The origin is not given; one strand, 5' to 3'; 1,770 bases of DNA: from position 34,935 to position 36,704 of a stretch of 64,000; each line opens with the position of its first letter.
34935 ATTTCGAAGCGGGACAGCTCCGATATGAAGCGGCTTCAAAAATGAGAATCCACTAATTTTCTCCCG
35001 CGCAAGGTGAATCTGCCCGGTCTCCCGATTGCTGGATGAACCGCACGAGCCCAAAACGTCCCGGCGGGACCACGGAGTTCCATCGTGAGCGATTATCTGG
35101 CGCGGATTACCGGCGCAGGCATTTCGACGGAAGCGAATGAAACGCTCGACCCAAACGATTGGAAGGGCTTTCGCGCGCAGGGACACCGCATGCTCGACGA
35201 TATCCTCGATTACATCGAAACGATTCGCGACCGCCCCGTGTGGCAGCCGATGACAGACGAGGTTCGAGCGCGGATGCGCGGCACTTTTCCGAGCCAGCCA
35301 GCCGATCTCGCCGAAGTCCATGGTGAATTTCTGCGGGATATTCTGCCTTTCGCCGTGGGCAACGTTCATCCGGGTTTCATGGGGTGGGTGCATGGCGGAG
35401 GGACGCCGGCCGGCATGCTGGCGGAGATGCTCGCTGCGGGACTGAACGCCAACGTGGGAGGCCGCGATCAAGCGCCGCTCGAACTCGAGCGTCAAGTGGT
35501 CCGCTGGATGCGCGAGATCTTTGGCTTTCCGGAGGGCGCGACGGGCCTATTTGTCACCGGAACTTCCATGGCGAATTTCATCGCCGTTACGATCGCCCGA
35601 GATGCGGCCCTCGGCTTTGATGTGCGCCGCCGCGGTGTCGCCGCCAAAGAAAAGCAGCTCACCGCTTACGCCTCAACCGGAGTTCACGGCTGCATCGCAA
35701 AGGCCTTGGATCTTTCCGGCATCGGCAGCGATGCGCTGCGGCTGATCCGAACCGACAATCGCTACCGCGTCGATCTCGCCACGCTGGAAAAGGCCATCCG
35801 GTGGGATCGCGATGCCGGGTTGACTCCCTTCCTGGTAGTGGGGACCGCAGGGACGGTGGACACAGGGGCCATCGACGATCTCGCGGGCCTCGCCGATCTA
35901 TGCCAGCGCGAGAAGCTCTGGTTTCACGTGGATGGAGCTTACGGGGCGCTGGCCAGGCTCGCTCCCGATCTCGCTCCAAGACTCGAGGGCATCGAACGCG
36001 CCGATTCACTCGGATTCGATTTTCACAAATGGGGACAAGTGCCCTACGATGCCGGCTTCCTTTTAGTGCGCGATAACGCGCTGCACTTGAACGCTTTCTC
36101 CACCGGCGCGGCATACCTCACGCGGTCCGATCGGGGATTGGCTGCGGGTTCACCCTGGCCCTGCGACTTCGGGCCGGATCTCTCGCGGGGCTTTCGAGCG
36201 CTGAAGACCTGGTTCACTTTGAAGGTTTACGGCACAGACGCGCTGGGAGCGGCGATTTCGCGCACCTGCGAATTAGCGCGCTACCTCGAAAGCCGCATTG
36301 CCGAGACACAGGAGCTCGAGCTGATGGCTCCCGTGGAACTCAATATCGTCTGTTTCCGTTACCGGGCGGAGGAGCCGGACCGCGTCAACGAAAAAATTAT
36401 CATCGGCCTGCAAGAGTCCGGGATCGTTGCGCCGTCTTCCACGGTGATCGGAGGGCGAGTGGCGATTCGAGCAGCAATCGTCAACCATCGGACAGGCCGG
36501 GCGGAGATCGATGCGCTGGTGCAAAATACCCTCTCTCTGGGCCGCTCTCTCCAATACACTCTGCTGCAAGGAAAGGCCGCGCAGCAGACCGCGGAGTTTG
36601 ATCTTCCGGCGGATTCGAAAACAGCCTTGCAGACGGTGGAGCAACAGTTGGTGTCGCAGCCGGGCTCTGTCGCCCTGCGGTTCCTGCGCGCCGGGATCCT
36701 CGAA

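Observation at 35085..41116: Candidate undescribed pathway: cysteate-synthase-like enzyme + decarboxylase + two TPR/ATP-grasp ligases (possible taurine-type amine made and then ligated)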

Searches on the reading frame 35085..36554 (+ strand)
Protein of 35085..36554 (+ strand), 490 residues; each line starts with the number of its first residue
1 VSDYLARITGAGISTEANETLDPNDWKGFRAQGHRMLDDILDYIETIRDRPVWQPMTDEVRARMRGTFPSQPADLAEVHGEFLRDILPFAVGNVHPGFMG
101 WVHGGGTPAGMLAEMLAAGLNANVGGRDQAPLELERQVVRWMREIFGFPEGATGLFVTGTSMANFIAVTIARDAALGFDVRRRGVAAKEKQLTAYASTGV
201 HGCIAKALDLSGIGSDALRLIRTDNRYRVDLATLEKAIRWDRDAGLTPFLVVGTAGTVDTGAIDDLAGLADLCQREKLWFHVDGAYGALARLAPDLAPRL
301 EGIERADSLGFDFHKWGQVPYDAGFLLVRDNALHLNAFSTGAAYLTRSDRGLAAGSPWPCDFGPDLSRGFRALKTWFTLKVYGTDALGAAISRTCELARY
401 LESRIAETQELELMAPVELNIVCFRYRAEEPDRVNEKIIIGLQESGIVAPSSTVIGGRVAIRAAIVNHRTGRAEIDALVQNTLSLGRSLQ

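Call 29: search_solved_structures(query=window:35085-36554:+, max_evalue=1e-10, show_alignments=0)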
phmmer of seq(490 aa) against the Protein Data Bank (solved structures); distinct sequences matched with E-value up to 1e-10: 32.
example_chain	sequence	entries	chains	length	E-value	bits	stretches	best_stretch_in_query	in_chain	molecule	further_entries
4obu_E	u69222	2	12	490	5e-71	243.2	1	47-472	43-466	Pyridoxal-dependent decarboxylase domain protein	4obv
7xin_A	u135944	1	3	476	5.2e-64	220.1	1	28-476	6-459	DOPA decarboxylase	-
6eei_A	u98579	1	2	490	2.4e-57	198.1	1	18-466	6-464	Tyrosine decarboxylase 1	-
5o5c_A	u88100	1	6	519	2.1e-50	175.2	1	70-487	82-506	Putative decarboxylase involved in desferrioxamine biosynthesis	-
6eew_A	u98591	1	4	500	3.4e-49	171.2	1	21-470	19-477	Aromatic-L-amino-acid decarboxylase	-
9dui_A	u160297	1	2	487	9.2e-49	169.8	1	28-469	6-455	Aromatic-L-amino-acid decarboxylase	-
1js3_A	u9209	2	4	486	9.6e-49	169.7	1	28-469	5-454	DOPA decarboxylase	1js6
6liu_A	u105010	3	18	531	1.8e-48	168.8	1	21-430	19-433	Tyrosine/DOPA decarboxylase 2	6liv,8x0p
4e1o_A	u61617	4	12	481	7.5e-48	166.8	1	28-475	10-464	Histidine decarboxylase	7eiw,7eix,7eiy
8x0o_A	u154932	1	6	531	3.2e-47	164.7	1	21-430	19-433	Tyrosine/DOPA decarboxylase 2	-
6khn_A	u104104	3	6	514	3.8e-46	161.2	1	18-466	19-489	Tryptophan decarboxylase 1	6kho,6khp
6eem_A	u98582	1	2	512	5.2e-46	160.7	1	19-428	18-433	Tyrosine/dopa decarboxylase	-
9hrh_A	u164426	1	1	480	1.7e-45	159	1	28-444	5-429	Aromatic-L-amino-acid decarboxylase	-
3rbf_A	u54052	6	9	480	2.2e-45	158.7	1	28-444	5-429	Aromatic-L-amino-acid decarboxylase | aromatic L-amino acid decarboxylase | Dopa decarboxylase (Aromatic L-amino acid decarboxylase)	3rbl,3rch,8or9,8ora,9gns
2qma_A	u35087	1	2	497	2.4e-45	158.5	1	85-480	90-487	Diaminobutyrate-pyruvate transaminase and L-2,4-diaminobutyrate decarboxylase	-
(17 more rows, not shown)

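Call 32: find_homologous_proteins(query=window:35085-36554:+, max_evalue=1e-20)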
Query seq(490 aa) (490 aa): 8000 proteins with E <= 1e-20 among 8000 candidates; the best 120 are listed.
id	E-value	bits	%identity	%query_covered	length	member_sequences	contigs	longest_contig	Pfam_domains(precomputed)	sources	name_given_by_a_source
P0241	1.9e-255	866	78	100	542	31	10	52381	PF00282.26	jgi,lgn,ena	jgi:glutamate/tyrosine decarboxylase-like PLP-dependent enzyme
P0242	7.7e-253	858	78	98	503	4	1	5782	PF00282.26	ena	-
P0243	1.6e-250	850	77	100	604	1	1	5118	PF13431.13,PF00282.26,PF00515.35,PF13432.13,PF13428.13,PF07719.24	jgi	jgi:glutamate/tyrosine decarboxylase-like PLP-dependent enzyme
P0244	6.4e-250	848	75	100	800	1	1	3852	PF13431.13,PF13414.13,PF13428.13,PF13374.13,PF14559.13,PF00282.26,PF00515.35,PF13424.13,PF13432.13,PF13429.13,PF13181.13,PF07719.24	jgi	-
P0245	1.9e-248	843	77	97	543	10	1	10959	PF00282.26,PF01212.28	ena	-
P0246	2.5e-248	843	77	97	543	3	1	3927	PF00282.26,PF01212.28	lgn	-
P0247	5.3e-248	842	76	98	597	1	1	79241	PF00282.26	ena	-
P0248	1.5e-246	837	76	98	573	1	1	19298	PF00282.26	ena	-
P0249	8.5e-246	835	76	97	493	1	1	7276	PF00282.26,PF01212.28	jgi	jgi:aromatic-L-amino-acid/L-tryptophan decarboxylase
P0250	4.7e-245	832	75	98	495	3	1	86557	PF00282.26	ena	-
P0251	3.5e-244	829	75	97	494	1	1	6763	PF00282.26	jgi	jgi:glutamate/tyrosine decarboxylase-like PLP-dependent enzyme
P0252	1.2e-243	827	76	97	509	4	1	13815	PF00282.26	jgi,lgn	jgi:aromatic-L-amino-acid decarboxylase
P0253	5.6e-243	825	75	97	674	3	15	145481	PF13431.13,PF13414.13,PF13428.13,PF14559.13,PF00282.26,PF13371.13,PF13424.13,PF13432.13,PF01212.28,PF13181.13,PF14561.13,PF07719.24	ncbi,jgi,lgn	jgi:aromatic-L-amino-acid decarboxylase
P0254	7.6e-243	825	75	97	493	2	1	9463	PF00282.26,PF01212.28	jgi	jgi:glutamate/tyrosine decarboxylase-like PLP-dependent enzyme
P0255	7.8e-243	825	75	98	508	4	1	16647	PF00282.26,PF01212.28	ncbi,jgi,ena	ncbi:MAG: aspartate aminotransferase family protein [Terracidiphilus sp.]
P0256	1.2e-242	824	75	97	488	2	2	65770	PF00282.26,PF00266.26,PF01212.28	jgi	jgi:glutamate/tyrosine decarboxylase-like PLP-dependent enzyme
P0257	2.0e-242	823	76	97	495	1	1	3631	PF00282.26,PF01212.28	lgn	-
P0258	2.8e-242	823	74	98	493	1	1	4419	PF00282.26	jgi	jgi:aromatic-L-amino-acid decarboxylase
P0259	4.0e-242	822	74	98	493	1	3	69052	PF00282.26,PF01212.28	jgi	jgi:glutamate/tyrosine decarboxylase-like PLP-dependent enzyme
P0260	8.3e-242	821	73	100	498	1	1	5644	PF00282.26,PF01212.28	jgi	jgi:glutamate/tyrosine decarboxylase-like PLP-dependent enzyme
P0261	9.2e-242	821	76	97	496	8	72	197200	PF00282.26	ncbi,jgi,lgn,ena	jgi:glutamate/tyrosine decarboxylase-like PLP-dependent enzyme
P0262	1.0e-241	821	75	97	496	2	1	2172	PF00282.26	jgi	jgi:glutamate/tyrosine decarboxylase-like PLP-dependent enzyme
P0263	1.0e-241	821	75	96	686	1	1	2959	PF13431.13,PF00282.26,PF13424.13,PF13432.13,PF01212.28,PF13181.13,PF07719.24,PF13374.13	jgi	-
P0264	1.3e-241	821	74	98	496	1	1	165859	PF00282.26,PF01212.28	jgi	jgi:glutamate/tyrosine decarboxylase-like PLP-dependent enzyme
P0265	1.8e-241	820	74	98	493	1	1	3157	PF00282.26,PF01212.28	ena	-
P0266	2.0e-241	820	75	97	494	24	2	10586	PF00282.26,PF00266.26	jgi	jgi:glutamate/tyrosine decarboxylase-like PLP-dependent enzyme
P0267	2.2e-241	820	76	98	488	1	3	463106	PF00282.26,PF01212.28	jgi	jgi:glutamate/tyrosine decarboxylase-like PLP-dependent enzyme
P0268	3.2e-241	819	75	97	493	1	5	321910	PF00282.26,PF01212.28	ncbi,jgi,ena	jgi:glutamate/tyrosine decarboxylase-like PLP-dependent enzyme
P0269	3.5e-241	819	74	97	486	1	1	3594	PF00282.26,PF01212.28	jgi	jgi:glutamate/tyrosine decarboxylase-like PLP-dependent enzyme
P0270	4.2e-241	819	75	96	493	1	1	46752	PF00282.26,PF01212.28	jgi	jgi:glutamate/tyrosine decarboxylase-like PLP-dependent enzyme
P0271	4.2e-241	819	74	96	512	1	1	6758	PF00282.26,PF01212.28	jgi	jgi:aromatic-L-amino-acid decarboxylase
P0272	8.6e-241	818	73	98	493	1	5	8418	PF00282.26,PF01212.28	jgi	jgi:glutamate/tyrosine decarboxylase-like PLP-dependent enzyme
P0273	1.2e-240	818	75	97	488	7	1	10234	PF00282.26,PF01212.28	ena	-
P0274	1.4e-240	817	74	97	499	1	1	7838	PF00282.26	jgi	jgi:glutamate/tyrosine decarboxylase-like PLP-dependent enzyme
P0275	1.9e-240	817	74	97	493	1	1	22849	PF00282.26,PF01212.28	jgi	jgi:glutamate/tyrosine decarboxylase-like PLP-dependent enzyme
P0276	2.3e-240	817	72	100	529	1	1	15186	PF00282.26,PF01212.28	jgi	jgi:aromatic-L-amino-acid/L-tryptophan decarboxylase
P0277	2.7e-240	816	73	98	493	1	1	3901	PF00282.26,PF01212.28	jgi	jgi:glutamate/tyrosine decarboxylase-like PLP-dependent enzyme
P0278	4.4e-240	816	73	98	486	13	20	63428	PF00282.26,PF01212.28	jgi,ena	jgi:glutamate/tyrosine decarboxylase-like PLP-dependent enzyme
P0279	4.9e-240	816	75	97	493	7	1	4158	PF00282.26,PF00266.26,PF01212.28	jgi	jgi:glutamate/tyrosine decarboxylase-like PLP-dependent enzyme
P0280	5.0e-240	816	74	98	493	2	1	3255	PF00282.26,PF01212.28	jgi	-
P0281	6.9e-240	815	73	98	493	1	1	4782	PF00282.26,PF01212.28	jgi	jgi:glutamate/tyrosine decarboxylase-like PLP-dependent enzyme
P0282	7.0e-240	815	73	98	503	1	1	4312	PF00282.26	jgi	jgi:glutamate/tyrosine decarboxylase-like PLP-dependent enzyme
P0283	7.9e-240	815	73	98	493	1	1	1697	PF00282.26,PF01212.28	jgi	jgi:glutamate/tyrosine decarboxylase-like PLP-dependent enzyme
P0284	8.0e-240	815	74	97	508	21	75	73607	PF00282.26,PF01212.28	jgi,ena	jgi:glutamate/tyrosine decarboxylase-like PLP-dependent enzyme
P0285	8.4e-240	815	75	97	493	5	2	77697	PF00282.26,PF00266.26,PF01212.28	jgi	jgi:glutamate/tyrosine decarboxylase-like PLP-dependent enzyme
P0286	1.6e-239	814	74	97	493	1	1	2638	PF00282.26,PF01212.28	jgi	jgi:glutamate/tyrosine decarboxylase-like PLP-dependent enzyme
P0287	1.8e-239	814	73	98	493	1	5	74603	PF00282.26,PF01212.28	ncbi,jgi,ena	-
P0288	1.9e-239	814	74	97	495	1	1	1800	PF00282.26,PF01212.28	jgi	jgi:glutamate/tyrosine decarboxylase-like PLP-dependent enzyme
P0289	2.2e-239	813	74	97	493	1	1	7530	PF00282.26,PF01212.28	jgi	jgi:glutamate/tyrosine decarboxylase-like PLP-dependent enzyme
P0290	2.8e-239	813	73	98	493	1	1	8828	PF00282.26,PF01212.28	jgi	jgi:glutamate/tyrosine decarboxylase-like PLP-dependent enzyme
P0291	3.4e-239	813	73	98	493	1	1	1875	PF00282.26,PF01212.28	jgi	jgi:glutamate/tyrosine decarboxylase-like PLP-dependent enzyme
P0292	4.0e-239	813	73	98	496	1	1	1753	PF00282.26,PF01212.28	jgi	jgi:glutamate/tyrosine decarboxylase-like PLP-dependent enzyme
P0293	4.2e-239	812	75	96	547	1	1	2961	PF00282.26,PF01212.28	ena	-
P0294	4.3e-239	812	74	97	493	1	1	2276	PF00282.26,PF01212.28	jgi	jgi:glutamate/tyrosine decarboxylase-like PLP-dependent enzyme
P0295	4.5e-239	812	74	97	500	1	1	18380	PF00282.26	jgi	jgi:glutamate/tyrosine decarboxylase-like PLP-dependent enzyme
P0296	5.2e-239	812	73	98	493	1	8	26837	PF00282.26,PF01212.28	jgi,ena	jgi:glutamate/tyrosine decarboxylase-like PLP-dependent enzyme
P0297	8.1e-239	812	73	98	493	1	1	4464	PF00282.26,PF01212.28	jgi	jgi:glutamate/tyrosine decarboxylase-like PLP-dependent enzyme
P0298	9.0e-239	811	73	98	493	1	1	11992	PF00282.26,PF01212.28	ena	-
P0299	1.0e-238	811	73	98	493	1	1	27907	PF00282.26,PF01212.28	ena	-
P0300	1.3e-238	811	73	96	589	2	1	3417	PF13431.13,PF00282.26,PF01212.28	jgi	jgi:glutamate/tyrosine decarboxylase-like PLP-dependent enzyme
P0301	1.4e-238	811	73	98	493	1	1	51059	PF00282.26,PF01212.28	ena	-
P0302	1.5e-238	811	73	98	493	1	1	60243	PF00282.26,PF01212.28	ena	-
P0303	1.5e-238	811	74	97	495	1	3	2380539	PF00282.26,PF01212.28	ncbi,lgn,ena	-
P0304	1.5e-238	811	73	98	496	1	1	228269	PF00282.26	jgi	jgi:glutamate/tyrosine decarboxylase-like PLP-dependent enzyme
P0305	1.6e-238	811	73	98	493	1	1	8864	PF00282.26,PF01212.28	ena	-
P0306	1.6e-238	811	74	97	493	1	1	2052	PF00282.26,PF01212.28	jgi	jgi:glutamate/tyrosine decarboxylase-like PLP-dependent enzyme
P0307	1.8e-238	810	74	97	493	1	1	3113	PF00282.26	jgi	jgi:aromatic-L-amino-acid decarboxylase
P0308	3.0e-238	810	73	98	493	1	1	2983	PF00282.26,PF01212.28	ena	-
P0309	3.3e-238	810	73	98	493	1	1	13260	PF00282.26,PF01212.28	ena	-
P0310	3.6e-238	809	73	98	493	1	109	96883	PF00282.26,PF01212.28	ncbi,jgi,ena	jgi:glutamate/tyrosine decarboxylase-like PLP-dependent enzyme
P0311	3.9e-238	809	74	97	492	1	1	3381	PF00282.26,PF01212.28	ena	-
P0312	4.1e-238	809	74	97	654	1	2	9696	PF00282.26,PF01212.28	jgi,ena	jgi:glutamate/tyrosine decarboxylase-like PLP-dependent enzyme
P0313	4.2e-238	809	75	96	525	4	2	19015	PF00282.26,PF01212.28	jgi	jgi:aromatic-L-amino-acid decarboxylase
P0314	4.8e-238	809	73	98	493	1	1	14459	PF00282.26,PF01212.28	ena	-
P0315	6.1e-238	809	73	98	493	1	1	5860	PF00282.26,PF01212.28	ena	-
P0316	6.5e-238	809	73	97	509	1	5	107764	PF00282.26,PF01212.28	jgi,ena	jgi:glutamate/tyrosine decarboxylase-like PLP-dependent enzyme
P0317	7.3e-238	808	73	98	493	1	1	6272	PF00282.26,PF01212.28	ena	-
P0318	7.4e-238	808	73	98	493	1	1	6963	PF00282.26,PF01212.28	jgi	jgi:glutamate/tyrosine decarboxylase-like PLP-dependent enzyme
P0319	9.3e-238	808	73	98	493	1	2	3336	PF00282.26,PF01212.28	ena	-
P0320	1.2e-237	808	73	98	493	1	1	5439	PF00282.26,PF01212.28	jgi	jgi:glutamate/tyrosine decarboxylase-like PLP-dependent enzyme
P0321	1.4e-237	807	74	97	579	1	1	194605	PF00282.26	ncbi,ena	-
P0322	1.4e-237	807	73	98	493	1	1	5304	PF00282.26,PF01212.28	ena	-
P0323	1.7e-237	807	73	97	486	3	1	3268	PF00282.26,PF01212.28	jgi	-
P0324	1.8e-237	807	73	98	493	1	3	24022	PF00282.26,PF01212.28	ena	-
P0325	2.2e-237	807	74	97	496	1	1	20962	PF00282.26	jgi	jgi:glutamate/tyrosine decarboxylase-like PLP-dependent enzyme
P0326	2.3e-237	807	74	97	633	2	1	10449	PF13431.13,PF00282.26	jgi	jgi:aromatic-L-amino-acid decarboxylase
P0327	2.6e-237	807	73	98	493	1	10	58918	PF00282.26,PF01212.28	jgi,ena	jgi:glutamate/tyrosine decarboxylase-like PLP-dependent enzyme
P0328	3.1e-237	806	73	97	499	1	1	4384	PF00282.26,PF01212.28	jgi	jgi:glutamate/tyrosine decarboxylase-like PLP-dependent enzyme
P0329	3.7e-237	806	73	98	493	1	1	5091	PF00282.26,PF01212.28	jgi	jgi:glutamate/tyrosine decarboxylase-like PLP-dependent enzyme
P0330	4.9e-237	806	73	97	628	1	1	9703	PF14559.13,PF13431.13,PF00282.26,PF13424.13,PF13432.13,PF13428.13,PF07719.24,PF13374.13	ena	-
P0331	7.2e-237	805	73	97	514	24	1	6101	PF00282.26,PF00266.26,PF01212.28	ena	-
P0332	7.9e-237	805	74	96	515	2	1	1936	PF00282.26,PF00266.26,PF01212.28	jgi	jgi:glutamate/tyrosine decarboxylase-like PLP-dependent enzyme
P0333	9.2e-237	805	72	98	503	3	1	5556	PF00282.26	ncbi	-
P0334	1.2e-236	804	72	98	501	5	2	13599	PF00282.26,PF00266.26,PF01212.28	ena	-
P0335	1.6e-236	804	73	98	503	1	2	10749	PF00282.26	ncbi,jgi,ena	ncbi:MAG: pyridoxal-dependent decarboxylase [Terracidiphilus sp.]|jgi:glutamate/tyrosine decarboxyla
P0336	2.5e-236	803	73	98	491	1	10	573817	PF00282.26,PF01212.28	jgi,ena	jgi:glutamate/tyrosine decarboxylase-like PLP-dependent enzyme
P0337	2.6e-236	803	73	97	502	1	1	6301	PF00282.26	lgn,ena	-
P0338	2.6e-236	803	73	97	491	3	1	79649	PF00282.26,PF01212.28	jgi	jgi:glutamate/tyrosine decarboxylase-like PLP-dependent enzyme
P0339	4.9e-236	802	74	97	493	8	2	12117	PF00282.26,PF01212.28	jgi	jgi:glutamate/tyrosine decarboxylase-like PLP-dependent enzyme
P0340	5.0e-236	802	73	97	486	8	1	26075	PF00282.26,PF01212.28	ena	-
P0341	6.8e-236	802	73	98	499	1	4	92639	PF00282.26,PF01212.28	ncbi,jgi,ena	ncbi:MAG: pyridoxal-dependent decarboxylase [Terracidiphilus sp.]|jgi:glutamate/tyrosine decarboxyla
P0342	8.2e-236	802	73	96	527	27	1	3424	PF00282.26,PF01212.28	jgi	jgi:glutamate/tyrosine decarboxylase-like PLP-dependent enzyme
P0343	9.9e-236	801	76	92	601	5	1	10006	PF14559.13,PF00282.26,PF13371.13,PF13424.13,PF13432.13,PF13428.13,PF07719.24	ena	-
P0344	3.4e-235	800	74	97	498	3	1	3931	PF00282.26,PF01212.28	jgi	jgi:glutamate/tyrosine decarboxylase-like PLP-dependent enzyme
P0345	4.8e-235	799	71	100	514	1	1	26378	PF00282.26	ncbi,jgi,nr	ncbi:MAG TPA: aspartate aminotransferase family protein [Pseudacidobacterium sp.]|jgi:glutamate/tyro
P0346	5.5e-235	799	72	99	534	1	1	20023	PF00282.26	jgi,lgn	jgi:glutamate/tyrosine decarboxylase-like PLP-dependent enzyme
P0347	6.1e-235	799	74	96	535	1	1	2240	PF00282.26,PF01212.28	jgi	jgi:aromatic-L-amino-acid decarboxylase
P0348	6.8e-235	799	73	96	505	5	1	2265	PF00282.26,PF01212.28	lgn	-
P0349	7.1e-235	799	71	99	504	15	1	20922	PF00282.26,PF00266.26,PF01212.28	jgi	jgi:glutamate/tyrosine decarboxylase-like PLP-dependent enzyme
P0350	1.2e-234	798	73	98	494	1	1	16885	PF00282.26,PF01212.28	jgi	jgi:glutamate/tyrosine decarboxylase-like PLP-dependent enzyme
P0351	1.3e-234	798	72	96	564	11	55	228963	PF00282.26,PF01212.28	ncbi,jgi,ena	jgi:glutamate/tyrosine decarboxylase-like PLP-dependent enzyme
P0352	1.9e-234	797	72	99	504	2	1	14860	PF00282.26,PF01212.28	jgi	-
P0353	2.0e-234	797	73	97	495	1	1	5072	PF00282.26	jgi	-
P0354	3.1e-234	796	72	96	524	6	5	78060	PF00282.26,PF01212.28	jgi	jgi:glutamate/tyrosine decarboxylase-like PLP-dependent enzyme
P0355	4.8e-234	796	73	97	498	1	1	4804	PF00282.26,PF00266.26,PF01212.28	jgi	jgi:glutamate/tyrosine decarboxylase-like PLP-dependent enzyme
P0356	4.8e-234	796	74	97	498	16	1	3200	PF00282.26,PF01212.28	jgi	-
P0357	7.2e-234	795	73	98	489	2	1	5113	PF00282.26,PF01212.28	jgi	-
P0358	7.7e-234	795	73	97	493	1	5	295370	PF00282.26,PF00266.26,PF01212.28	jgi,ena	jgi:glutamate/tyrosine decarboxylase-like PLP-dependent enzyme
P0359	1.0e-233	795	71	98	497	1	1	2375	PF00282.26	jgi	jgi:glutamate/tyrosine decarboxylase-like PLP-dependent enzyme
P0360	1.2e-233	794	73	97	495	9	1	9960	PF00282.26,PF01212.28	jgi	-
